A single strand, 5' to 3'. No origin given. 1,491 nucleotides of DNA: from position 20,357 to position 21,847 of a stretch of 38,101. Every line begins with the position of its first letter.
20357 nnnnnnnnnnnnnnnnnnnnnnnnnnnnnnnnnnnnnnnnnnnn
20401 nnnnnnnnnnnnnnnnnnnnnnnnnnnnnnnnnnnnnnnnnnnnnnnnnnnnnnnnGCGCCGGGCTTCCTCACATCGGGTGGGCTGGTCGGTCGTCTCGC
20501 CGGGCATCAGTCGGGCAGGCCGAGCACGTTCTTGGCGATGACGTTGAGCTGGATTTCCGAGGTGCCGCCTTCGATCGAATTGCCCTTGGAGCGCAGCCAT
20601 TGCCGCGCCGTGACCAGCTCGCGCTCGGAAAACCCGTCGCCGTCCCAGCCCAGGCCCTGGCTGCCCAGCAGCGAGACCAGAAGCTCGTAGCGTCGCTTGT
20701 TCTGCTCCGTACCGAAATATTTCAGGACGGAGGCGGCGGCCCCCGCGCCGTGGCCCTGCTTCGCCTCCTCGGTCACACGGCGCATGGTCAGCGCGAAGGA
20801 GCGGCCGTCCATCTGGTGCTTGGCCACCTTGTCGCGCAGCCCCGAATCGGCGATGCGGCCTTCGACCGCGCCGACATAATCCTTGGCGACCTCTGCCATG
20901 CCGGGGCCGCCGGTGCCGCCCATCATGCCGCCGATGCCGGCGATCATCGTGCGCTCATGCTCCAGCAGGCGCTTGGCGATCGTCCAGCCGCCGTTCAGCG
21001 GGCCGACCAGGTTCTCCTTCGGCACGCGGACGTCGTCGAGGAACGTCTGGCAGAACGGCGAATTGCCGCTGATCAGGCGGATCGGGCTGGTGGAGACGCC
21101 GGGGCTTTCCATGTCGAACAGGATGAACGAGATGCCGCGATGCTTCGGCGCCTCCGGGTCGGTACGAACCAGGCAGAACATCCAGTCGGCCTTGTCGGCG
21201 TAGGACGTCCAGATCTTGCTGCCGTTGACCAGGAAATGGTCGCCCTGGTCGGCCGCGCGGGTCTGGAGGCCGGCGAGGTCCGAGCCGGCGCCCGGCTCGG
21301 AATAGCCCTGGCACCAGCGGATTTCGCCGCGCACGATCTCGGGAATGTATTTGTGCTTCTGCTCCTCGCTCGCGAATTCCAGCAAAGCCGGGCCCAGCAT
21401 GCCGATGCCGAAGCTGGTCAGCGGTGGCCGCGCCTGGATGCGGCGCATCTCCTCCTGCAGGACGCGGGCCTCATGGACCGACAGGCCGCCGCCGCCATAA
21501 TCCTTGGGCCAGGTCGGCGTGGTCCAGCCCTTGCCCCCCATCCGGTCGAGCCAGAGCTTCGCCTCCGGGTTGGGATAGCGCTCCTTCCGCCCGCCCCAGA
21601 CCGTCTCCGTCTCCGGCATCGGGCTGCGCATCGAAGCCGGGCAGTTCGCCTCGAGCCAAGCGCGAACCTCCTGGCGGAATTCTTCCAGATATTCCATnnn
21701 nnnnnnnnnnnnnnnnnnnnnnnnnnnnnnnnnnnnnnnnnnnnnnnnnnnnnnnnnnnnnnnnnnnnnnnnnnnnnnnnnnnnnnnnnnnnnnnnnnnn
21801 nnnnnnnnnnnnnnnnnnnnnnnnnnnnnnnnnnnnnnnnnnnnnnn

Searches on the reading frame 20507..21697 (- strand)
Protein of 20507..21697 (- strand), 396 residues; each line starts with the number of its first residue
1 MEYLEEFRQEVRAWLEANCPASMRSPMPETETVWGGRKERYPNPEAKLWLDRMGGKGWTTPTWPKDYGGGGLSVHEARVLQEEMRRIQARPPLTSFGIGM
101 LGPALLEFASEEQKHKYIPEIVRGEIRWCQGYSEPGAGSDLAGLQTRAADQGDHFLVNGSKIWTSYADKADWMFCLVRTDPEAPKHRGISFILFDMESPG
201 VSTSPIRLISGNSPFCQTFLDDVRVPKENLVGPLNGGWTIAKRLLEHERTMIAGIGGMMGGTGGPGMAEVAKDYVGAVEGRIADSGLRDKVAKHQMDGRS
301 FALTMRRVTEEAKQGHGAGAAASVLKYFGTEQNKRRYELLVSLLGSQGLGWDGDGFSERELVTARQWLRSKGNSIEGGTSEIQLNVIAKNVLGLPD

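Call 10: search_protein_families(library=pfam, proteins=[window:20507-21697:-], max_evalue=0.001)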
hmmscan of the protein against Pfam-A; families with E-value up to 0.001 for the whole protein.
window:20507-21697:- (396 aa): 3 families
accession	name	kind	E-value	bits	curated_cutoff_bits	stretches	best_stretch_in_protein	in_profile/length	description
PF00441.29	Acyl-CoA_dh_1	-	2.9e-19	70.1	22.4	1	235-392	1-150/150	Acyl-CoA dehydrogenase, C-terminal domain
PF02770.24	Acyl-CoA_dh_M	-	3.4e-18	66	33.3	1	129-223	1-97/97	Acyl-CoA dehydrogenase, middle domain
PF02771.21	Acyl-CoA_dh_N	-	1.1e-17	64.9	22.9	1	5-125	5-113/113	Acyl-CoA dehydrogenase, N-terminal domain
